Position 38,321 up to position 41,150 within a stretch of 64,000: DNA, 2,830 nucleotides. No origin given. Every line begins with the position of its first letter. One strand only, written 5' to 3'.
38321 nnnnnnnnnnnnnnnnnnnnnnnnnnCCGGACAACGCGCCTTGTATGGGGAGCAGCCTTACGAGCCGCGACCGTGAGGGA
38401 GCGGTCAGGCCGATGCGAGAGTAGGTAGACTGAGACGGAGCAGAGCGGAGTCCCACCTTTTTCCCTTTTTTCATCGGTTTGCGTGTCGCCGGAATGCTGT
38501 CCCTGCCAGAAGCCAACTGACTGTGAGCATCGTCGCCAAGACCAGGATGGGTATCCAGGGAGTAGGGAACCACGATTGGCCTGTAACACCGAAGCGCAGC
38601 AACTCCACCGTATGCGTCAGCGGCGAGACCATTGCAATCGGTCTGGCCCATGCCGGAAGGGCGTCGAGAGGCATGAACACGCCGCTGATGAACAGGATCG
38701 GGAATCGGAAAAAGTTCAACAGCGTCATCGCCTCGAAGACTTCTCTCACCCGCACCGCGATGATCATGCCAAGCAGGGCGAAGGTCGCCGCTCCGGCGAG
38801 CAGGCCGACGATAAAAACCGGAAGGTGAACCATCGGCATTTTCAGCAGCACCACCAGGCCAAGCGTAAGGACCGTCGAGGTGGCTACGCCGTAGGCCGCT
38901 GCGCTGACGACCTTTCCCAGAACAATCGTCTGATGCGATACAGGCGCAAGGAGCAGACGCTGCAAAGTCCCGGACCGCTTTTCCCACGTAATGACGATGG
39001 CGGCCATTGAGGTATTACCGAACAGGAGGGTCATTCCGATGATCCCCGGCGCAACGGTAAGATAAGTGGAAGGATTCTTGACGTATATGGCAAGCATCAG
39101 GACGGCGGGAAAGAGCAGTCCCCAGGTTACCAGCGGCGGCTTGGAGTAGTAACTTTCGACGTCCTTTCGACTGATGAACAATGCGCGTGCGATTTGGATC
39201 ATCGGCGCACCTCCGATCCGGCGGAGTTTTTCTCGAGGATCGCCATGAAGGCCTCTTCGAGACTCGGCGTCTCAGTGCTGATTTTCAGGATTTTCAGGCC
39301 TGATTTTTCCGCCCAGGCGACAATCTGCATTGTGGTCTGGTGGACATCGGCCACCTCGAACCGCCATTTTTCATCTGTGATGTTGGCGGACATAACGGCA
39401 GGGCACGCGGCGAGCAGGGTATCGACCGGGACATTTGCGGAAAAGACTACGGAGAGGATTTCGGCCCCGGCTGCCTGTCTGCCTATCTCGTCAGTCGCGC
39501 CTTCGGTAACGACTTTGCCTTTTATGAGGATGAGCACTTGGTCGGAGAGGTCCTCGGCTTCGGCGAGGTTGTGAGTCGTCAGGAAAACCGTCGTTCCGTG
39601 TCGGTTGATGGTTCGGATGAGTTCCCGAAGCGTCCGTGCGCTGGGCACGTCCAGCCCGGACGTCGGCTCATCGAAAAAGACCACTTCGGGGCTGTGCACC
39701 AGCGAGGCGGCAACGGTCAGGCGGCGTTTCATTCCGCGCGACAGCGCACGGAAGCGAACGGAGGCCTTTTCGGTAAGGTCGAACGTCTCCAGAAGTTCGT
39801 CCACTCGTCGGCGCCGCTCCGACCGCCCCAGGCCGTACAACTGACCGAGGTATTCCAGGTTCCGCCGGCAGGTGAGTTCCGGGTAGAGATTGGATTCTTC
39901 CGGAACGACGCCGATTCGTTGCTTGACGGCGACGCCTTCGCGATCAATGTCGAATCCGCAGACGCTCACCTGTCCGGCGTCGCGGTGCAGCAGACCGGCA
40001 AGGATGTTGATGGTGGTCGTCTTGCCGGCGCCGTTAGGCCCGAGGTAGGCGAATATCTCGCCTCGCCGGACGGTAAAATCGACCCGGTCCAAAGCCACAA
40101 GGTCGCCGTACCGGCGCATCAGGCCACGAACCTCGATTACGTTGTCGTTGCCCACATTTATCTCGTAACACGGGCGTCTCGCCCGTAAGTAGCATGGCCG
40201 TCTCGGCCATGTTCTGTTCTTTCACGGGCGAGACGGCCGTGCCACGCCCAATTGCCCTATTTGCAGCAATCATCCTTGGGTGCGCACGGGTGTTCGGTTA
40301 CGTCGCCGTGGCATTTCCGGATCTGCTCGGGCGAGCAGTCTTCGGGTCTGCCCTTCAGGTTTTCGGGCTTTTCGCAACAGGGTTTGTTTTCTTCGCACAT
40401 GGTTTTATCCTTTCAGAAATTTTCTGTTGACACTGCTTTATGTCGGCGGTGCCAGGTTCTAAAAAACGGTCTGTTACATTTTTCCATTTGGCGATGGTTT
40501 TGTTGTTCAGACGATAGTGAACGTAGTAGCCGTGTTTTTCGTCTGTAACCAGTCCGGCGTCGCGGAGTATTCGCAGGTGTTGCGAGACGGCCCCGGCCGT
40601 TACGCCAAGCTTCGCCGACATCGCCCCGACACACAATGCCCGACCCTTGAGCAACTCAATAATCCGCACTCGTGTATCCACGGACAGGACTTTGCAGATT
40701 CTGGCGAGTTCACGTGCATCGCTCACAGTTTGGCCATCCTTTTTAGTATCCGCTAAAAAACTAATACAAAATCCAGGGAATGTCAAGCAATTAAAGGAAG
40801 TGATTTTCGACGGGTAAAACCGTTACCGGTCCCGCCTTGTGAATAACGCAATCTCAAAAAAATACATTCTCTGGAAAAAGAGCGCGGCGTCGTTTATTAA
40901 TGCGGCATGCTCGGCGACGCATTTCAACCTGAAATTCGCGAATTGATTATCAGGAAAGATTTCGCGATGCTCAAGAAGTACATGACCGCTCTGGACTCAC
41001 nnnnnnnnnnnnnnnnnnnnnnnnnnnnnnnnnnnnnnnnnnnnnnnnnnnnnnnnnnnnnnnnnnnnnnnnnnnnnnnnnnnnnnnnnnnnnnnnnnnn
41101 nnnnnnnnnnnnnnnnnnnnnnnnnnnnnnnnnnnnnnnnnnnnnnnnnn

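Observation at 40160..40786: ArsR-family regulator overlapped by an unlisted 47-aa Cys/His-rich peptide gene, followed by a triple-hairpin element and an ABC-2 exporter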

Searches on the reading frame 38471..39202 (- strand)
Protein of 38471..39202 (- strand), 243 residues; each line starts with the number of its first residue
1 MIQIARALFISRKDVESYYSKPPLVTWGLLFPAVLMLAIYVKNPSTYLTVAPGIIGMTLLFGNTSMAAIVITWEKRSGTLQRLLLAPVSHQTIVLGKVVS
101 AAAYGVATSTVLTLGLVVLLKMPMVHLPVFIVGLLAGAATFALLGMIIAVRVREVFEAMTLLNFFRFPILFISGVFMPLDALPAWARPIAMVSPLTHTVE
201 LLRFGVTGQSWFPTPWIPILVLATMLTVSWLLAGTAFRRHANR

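Call 4: search_protein_families(library=pfam, proteins=[window:38471-39202:-], max_evalue=0.1)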
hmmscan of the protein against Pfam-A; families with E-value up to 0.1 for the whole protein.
window:38471-39202:- (243 aa): 5 families
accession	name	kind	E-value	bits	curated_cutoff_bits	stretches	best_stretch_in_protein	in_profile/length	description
PF01061.29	ABC2_membrane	-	3.2e-26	92.6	26.9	1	10-204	6-208/211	ABC-2 type transporter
PF12698.13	ABC2_membrane_3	-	1.6e-16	60.8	31.6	1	46-233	159-345/347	ABC-2 family transporter protein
PF03379.19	CcmB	-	1.2e-06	28.5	24.9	1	43-169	40-166/215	CcmB protein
PF12679.13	ABC2_membrane_2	-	3.5e-05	23.7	27.2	1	64-179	83-210/283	ABC-2 family transporter protein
PF12730.13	ABC2_membrane_4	-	0.005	17.3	27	1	58-149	59-157/179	ABC-2 family transporter protein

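Call 9: search_protein_families(library=ncbifam, proteins=[window:38471-39202:-], max_evalue=0.1)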
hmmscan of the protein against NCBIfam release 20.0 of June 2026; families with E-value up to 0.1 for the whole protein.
window:38471-39202:- (243 aa): 13 families
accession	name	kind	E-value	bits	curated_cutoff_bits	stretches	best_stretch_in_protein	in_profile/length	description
TIGR01247.1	drrB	subfamily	2.6e-22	79.7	223.05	1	47-232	46-231/236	daunorubicin resistance ABC transporter membrane protein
NF011648.0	PRK15066.1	subfamily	3.2e-19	69.5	225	1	47-233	59-245/257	ABC transporter permease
TIGR03861.1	phenyl_ABC_PedC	subfamily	3.9e-15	56.2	241.35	1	31-228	40-241/253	alcohol ABC transporter, permease protein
TIGR00025.1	Mtu_efflux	paralog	9.7e-13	48.2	146.9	1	36-239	27-236/238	ABC transporter efflux protein, DrrB family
NF038293.1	permease_SagH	equivalog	1.5e-08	33.8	450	1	54-198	184-329/370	SagH family ABC transporter permease subunit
TIGR01248.1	drrC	subfamily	1.1e-07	32.2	165.65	1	60-202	2-145/152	daunorubicin resistance protein C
TIGR01291.1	nodJ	subfamily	6.7e-07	29.1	206.65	1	76-210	87-221/253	ABC-2 type transporter, NodJ family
NF033858.1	ABC2_perm_RbbA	equivalog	5.7e-06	24.5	1050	1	45-238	710-905/909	ribosome-associated ATPase/putative transporter RbbA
TIGR03062.1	pip_yhgE_Cterm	subfamily_domain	0.00024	20.7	102.2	1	84-240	53-206/208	YhgE/Pip family protein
NF050109.1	galactan_ABC_perm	equivalog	0.0011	18.6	380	1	124-242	149-266/272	galactan export ABC transporter permease subunit Wzm/RfbD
TIGR03518.1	ABC_perm_GldF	equivalog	0.012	15.6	288.5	1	46-105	52-107/240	gliding motility-associated ABC transporter permease subunit GldF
NF050053.1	CapPschTportKpsM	equivalog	0.046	13.7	300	1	120-204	132-215/257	capsule polysaccharide transporter KpsM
NF041647.1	ABC_perm_CPBP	equivalog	0.091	11.5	435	0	52-163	194-321/636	ABC transporter permease subunit/CPBP intramembrane protease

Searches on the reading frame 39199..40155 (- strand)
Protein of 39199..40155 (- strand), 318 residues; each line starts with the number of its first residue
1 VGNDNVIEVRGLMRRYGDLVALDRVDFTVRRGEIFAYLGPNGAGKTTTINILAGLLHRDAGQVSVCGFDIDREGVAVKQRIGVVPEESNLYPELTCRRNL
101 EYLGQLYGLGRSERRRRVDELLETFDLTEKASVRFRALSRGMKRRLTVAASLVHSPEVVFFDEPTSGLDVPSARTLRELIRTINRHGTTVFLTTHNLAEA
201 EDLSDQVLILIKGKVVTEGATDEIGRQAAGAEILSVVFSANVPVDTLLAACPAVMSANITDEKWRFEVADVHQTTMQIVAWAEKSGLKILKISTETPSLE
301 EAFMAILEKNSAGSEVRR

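Call 4: search_protein_families(library=pfam, proteins=[window:39199-40155:-], max_evalue=0.1)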
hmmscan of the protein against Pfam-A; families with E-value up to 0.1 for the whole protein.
window:39199-40155:- (318 aa): 12 families
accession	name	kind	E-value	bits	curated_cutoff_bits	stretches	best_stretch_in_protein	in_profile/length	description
PF00005.33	ABC_tran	-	6.9e-31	108.1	25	1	22-166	1-137/137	ABC transporter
PF13304.12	AAA_21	-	1.2e-15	58.8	27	1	89-198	178-301/304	AAA domain, putative AbiEii toxin, Type IV TA system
PF13732.12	DrrA1-3_C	-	4.2e-05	24.6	27.4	1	221-305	3-79/81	ATP-binding protein DrrA1-3-like, C-terminal domain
PF00448.28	SRP54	-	7.4e-05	22.9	22.7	1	36-79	5-47/196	SRP54-type protein, GTPase domain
PF13166.12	AAA_13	-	0.00025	20.3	36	0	153-198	524-572/713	AAA domain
PF13604.12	AAA_30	-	0.0029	17.8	27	1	33-66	19-52/191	AAA domain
PF03266.21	NTPase_1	-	0.0038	17.5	23.9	0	39-71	6-36/168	NTPase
PF13401.12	AAA_22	-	0.0048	17.7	27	1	36-193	9-121/130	AAA domain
PF00004.35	AAA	-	0.011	16.6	21.2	0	38-69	4-35/131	ATPase family associated with various cellular activities (AAA)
PF13476.12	AAA_23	-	0.034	15.2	27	1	32-58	19-45/201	AAA domain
PF01656.29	CbiA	-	0.05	14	25.4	1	42-155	9-68/125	CobQ/CobB/MinD/ParA nucleotide binding domain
PF02463.25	SMC_N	-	0.084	12.7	40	0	113-203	118-205/220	RecF/RecN/SMC N terminal domain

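Call 9: search_protein_families(library=ncbifam, proteins=[window:39199-40155:-], max_evalue=0.1)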
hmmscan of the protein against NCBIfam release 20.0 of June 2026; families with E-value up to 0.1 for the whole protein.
window:39199-40155:- (318 aa): 202 families (the best 25 are shown)
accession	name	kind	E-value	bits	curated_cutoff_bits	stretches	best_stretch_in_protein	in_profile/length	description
TIGR01188.1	drrA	subfamily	9.6e-88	294.3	312.45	1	15-306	2-300/302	daunorubicin resistance ABC transporter, ATP-binding protein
TIGR03522.1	GldA_ABC_ATP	equivalog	5.4e-63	213.2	402.6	1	7-306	3-300/301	gliding motility-associated ABC transporter ATP-binding subunit GldA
TIGR03864.1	PQQ_ABC_ATP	hypoth_equivalog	3e-61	206.9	302.25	1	7-233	2-228/236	ABC transporter, ATP-binding subunit, PQQ-dependent alcohol dehydrogenase system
NF010060.0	PRK13537.1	equivalog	1.4e-60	204.8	521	1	5-291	14-295/314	nodulation factor ABC transporter ATP-binding protein NodI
NF033858.1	ABC2_perm_RbbA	equivalog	7.3e-59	199.5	1050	1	4-236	264-495/909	ribosome-associated ATPase/putative transporter RbbA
NF010059.0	PRK13536.1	equivalog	3.2e-51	174.1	549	1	6-305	43-334/342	nodulation factor ABC transporter ATP-binding protein NodI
TIGR01288.1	nodI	equivalog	3.4e-49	167.5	424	1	6-306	4-296/303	nodulation factor ABC transporter ATP-binding protein NodI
TIGR04406.1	LPS_export_lptB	equivalog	4e-44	150.7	240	1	7-225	2-223/239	LPS export ABC transporter ATP-binding protein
TIGR03740.1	galliderm_ABC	subfamily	5.1e-44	150.6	309.75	1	8-222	2-209/223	lantibiotic protection ABC transporter ATP-binding subunit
TIGR03265.1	PhnT2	equivalog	1.3e-40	139.7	457.7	1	5-241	3-239/353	putative 2-aminoethylphosphonate ABC transporter ATP-binding protein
TIGR00968.1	3a0106s01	subfamily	1.4e-40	139.3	342.75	1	7-237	1-231/237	sulfate ABC transporter ATP-binding protein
NF008513.0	PRK11432.1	equivalog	2.3e-40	138.6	496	1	2-242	2-242/351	ferric ABC transporter ATP-binding protein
NF000106.1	40850658_otr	exception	1.4e-39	136.2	750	1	2-250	9-256/351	oxytetracycline efflux ABC transporter Otr(C) ATP-binding subunit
NF047930.1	ABC_ATP_B6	equivalog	2.1e-39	135.5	670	1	6-275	2-277/510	putative B6 ABC transporter ATP-binding protein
TIGR04521.1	ECF_ATPase_2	equivalog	3e-38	131.5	330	1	20-228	19-236/279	energy-coupling factor transporter ATPase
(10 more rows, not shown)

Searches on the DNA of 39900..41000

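Call 7: search_rna_families(source=window, start=39900, end=41000, threshold=evalue, max_evalue=10)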
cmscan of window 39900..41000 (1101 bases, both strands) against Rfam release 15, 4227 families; matches with E-value up to 10: 3.
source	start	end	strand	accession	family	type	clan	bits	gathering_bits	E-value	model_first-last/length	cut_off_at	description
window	40168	40242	-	RF03285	mir-564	Gene; miRNA;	-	22.1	80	1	1-82/82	no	mir-564 microRNA precursor family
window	40180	40254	-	RF00997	mir-942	Gene; miRNA;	-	16.5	100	5.8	1-86/86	no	mir-942 microRNA precursor family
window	40163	40247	+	RF03997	mir-8510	Gene; miRNA;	-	16.4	60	3.5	1-67/67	no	mir-8510 microRNA precursor family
